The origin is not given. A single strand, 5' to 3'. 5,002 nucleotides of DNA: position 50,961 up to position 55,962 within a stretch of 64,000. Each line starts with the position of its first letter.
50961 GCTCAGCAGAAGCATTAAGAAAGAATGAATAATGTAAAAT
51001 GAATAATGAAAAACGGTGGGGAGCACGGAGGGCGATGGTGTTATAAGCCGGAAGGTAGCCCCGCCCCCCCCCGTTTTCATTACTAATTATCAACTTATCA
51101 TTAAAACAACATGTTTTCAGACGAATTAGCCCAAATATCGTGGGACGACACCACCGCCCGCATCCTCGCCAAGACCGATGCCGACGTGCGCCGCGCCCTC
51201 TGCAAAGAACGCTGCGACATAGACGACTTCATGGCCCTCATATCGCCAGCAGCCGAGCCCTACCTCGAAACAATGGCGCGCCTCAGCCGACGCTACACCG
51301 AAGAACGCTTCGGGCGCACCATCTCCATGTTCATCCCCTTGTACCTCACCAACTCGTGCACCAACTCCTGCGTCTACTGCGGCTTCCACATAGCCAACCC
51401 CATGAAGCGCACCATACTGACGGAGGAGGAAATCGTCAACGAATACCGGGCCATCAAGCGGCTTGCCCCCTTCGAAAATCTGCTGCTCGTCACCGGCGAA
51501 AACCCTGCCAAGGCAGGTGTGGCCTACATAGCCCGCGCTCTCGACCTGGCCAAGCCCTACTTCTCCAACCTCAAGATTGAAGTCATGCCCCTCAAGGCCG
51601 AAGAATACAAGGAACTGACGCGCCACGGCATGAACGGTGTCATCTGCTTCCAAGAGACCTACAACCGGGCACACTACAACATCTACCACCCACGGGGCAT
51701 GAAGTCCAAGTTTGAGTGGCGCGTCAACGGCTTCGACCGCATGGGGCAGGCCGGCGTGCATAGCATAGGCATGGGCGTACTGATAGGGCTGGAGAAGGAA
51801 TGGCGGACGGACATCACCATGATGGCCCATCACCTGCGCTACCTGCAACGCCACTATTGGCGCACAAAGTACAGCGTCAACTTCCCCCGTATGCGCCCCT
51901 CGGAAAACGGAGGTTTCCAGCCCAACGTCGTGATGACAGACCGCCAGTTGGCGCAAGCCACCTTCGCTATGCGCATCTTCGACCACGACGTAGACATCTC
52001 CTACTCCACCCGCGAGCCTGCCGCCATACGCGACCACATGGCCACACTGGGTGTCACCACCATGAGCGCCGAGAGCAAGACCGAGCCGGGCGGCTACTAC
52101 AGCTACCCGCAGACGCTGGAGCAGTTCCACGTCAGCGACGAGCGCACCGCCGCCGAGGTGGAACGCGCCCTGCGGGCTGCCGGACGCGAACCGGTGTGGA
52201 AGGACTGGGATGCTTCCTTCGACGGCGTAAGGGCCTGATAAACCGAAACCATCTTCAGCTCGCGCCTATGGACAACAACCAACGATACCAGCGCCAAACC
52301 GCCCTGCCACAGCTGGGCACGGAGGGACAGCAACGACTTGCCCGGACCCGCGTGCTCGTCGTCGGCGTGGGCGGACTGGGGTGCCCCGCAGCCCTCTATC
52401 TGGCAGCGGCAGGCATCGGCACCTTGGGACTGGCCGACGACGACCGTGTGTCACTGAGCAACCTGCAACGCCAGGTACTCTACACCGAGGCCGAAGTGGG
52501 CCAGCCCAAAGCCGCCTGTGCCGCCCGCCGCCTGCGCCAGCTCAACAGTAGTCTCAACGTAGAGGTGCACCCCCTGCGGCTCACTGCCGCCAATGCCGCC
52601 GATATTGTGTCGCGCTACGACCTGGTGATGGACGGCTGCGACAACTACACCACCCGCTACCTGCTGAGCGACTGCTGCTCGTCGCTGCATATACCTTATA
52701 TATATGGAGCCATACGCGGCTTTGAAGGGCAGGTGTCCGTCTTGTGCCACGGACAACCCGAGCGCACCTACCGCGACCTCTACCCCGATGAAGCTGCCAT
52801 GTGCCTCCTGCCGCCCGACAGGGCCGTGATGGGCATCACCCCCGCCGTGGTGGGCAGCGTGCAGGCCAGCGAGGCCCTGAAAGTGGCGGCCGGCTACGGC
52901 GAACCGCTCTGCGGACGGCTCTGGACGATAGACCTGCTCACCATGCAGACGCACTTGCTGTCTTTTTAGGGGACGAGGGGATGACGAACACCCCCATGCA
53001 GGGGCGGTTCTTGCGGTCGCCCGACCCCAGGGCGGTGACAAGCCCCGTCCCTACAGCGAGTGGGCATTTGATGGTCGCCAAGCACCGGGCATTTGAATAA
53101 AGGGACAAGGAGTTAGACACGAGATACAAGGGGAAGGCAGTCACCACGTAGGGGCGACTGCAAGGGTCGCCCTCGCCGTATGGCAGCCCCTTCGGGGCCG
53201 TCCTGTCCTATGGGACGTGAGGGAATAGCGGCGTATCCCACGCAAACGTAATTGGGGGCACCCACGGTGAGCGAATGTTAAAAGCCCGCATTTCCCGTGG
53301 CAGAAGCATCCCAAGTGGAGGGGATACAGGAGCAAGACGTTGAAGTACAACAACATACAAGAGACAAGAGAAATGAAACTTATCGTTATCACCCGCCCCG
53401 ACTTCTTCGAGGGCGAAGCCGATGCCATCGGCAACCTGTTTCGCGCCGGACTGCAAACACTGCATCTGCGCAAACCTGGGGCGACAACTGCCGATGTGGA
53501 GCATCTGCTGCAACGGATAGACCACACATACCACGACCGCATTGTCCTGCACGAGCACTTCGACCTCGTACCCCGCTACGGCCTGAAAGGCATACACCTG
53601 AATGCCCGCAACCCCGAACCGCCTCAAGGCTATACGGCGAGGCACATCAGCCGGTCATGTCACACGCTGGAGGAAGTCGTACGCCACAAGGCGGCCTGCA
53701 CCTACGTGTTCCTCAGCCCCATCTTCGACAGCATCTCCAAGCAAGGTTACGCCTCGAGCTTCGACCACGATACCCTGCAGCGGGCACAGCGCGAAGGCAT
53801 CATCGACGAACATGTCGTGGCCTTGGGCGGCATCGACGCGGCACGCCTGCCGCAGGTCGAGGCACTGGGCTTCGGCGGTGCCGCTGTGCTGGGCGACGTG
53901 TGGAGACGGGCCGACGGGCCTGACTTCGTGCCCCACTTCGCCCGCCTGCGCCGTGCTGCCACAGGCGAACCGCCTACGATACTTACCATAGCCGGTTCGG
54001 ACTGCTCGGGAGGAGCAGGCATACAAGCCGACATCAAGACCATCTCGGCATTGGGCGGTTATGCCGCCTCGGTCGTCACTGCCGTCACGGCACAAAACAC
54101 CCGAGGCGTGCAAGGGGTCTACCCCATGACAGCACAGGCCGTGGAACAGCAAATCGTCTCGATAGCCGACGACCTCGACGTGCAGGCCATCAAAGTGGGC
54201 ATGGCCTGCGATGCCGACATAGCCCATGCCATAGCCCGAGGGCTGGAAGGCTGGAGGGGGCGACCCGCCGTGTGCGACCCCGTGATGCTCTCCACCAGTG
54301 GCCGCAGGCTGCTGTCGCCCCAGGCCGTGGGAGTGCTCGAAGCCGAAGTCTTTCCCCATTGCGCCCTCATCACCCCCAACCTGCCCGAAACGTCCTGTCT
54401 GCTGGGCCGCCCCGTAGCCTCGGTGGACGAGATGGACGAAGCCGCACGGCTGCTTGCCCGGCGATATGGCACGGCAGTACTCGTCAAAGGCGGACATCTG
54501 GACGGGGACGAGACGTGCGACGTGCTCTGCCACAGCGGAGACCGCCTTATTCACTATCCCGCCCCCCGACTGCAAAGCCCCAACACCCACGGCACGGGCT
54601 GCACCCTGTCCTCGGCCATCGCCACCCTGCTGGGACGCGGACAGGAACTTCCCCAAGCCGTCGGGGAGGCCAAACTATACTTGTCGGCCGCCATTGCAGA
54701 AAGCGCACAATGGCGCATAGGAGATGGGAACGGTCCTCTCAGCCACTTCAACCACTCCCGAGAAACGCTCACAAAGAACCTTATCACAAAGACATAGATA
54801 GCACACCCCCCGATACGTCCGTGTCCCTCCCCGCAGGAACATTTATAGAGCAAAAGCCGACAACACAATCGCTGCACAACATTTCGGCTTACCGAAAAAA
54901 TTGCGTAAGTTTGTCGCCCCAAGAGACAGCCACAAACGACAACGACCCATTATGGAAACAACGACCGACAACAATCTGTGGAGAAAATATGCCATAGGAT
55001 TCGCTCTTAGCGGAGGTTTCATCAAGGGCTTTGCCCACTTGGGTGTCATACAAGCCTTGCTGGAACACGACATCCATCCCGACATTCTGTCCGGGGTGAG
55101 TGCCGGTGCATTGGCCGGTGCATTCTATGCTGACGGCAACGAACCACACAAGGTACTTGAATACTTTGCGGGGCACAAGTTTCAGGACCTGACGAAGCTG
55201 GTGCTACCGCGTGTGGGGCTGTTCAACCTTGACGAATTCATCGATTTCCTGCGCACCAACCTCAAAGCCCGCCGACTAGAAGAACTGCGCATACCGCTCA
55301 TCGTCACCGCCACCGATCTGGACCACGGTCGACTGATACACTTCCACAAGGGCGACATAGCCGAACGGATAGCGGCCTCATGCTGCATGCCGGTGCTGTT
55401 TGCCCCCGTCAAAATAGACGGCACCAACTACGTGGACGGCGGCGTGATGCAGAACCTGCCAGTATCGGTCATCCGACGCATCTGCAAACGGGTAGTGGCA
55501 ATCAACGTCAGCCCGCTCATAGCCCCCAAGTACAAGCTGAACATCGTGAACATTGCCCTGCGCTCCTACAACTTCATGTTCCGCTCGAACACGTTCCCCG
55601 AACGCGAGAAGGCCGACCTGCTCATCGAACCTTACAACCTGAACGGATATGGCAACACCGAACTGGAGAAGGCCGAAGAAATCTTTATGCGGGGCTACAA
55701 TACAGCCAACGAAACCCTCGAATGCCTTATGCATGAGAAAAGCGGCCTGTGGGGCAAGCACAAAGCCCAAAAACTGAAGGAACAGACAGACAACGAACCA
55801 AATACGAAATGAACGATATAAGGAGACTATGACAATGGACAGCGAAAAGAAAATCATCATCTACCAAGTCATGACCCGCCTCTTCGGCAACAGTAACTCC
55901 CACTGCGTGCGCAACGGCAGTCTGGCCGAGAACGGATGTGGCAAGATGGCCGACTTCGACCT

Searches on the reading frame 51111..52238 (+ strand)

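Call 38: search_protein_families(library=pfam, proteins=[window:51111-52238:+], max_evalue=0.00001)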
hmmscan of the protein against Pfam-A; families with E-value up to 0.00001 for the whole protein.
window:51111-52238:+ (375 aa): 2 families
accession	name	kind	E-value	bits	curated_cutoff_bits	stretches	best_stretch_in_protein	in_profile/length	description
PF06968.18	BATS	-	7.3e-13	48.9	22.2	1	258-358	2-86/88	Biotin and Thiamin Synthesis associated domain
PF04055.27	Radical_SAM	-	2.4e-12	47.8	29.5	1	78-231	2-158/166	Radical SAM superfamily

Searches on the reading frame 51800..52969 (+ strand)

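Call 39: search_protein_families(library=pfam, proteins=[window:51800-52969:+], max_evalue=0.00001)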
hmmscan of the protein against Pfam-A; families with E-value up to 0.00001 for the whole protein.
window:51800-52969:+ (389 aa): 1 family
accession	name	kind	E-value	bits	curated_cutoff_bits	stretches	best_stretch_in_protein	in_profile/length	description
PF00899.27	ThiF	-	4.2e-71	239.3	28.1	1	163-385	1-225/238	ThiF family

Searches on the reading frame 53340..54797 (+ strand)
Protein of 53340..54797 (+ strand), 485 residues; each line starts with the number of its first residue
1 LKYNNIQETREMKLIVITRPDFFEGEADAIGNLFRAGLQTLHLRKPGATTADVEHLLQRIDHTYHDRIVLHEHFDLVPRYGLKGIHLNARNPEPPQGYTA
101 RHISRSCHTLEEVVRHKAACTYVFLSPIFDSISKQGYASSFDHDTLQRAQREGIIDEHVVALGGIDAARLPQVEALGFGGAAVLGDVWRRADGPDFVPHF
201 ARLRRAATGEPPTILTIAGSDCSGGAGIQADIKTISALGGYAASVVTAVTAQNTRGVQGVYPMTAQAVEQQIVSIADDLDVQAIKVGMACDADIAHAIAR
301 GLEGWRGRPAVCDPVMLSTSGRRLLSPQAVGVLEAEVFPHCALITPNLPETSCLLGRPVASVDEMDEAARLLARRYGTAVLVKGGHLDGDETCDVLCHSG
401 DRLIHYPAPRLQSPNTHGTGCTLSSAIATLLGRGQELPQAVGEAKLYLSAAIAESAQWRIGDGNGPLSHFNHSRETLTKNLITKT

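Call 39: search_protein_families(library=pfam, proteins=[window:53340-54797:+], max_evalue=0.00001)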
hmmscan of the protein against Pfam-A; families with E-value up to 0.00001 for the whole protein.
window:53340-54797:+ (485 aa): 2 families
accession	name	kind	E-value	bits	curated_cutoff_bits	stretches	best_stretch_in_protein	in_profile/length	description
PF08543.17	Phos_pyr_kin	-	2e-84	283.3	27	1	221-467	1-245/246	Phosphomethylpyrimidine kinase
PF02581.23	TMP-TENI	-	1e-15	58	27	1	16-185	3-178/180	Thiamine monophosphate synthase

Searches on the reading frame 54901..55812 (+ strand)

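Call 39: search_protein_families(library=pfam, proteins=[window:54901-55812:+], max_evalue=0.00001)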
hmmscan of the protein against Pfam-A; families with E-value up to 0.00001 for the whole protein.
window:54901-55812:+ (303 aa): 1 family
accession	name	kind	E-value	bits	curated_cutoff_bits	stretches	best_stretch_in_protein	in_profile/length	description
PF01734.28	Patatin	-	2.8e-31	109.6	27.7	1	35-189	2-188/191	Patatin-like phospholipase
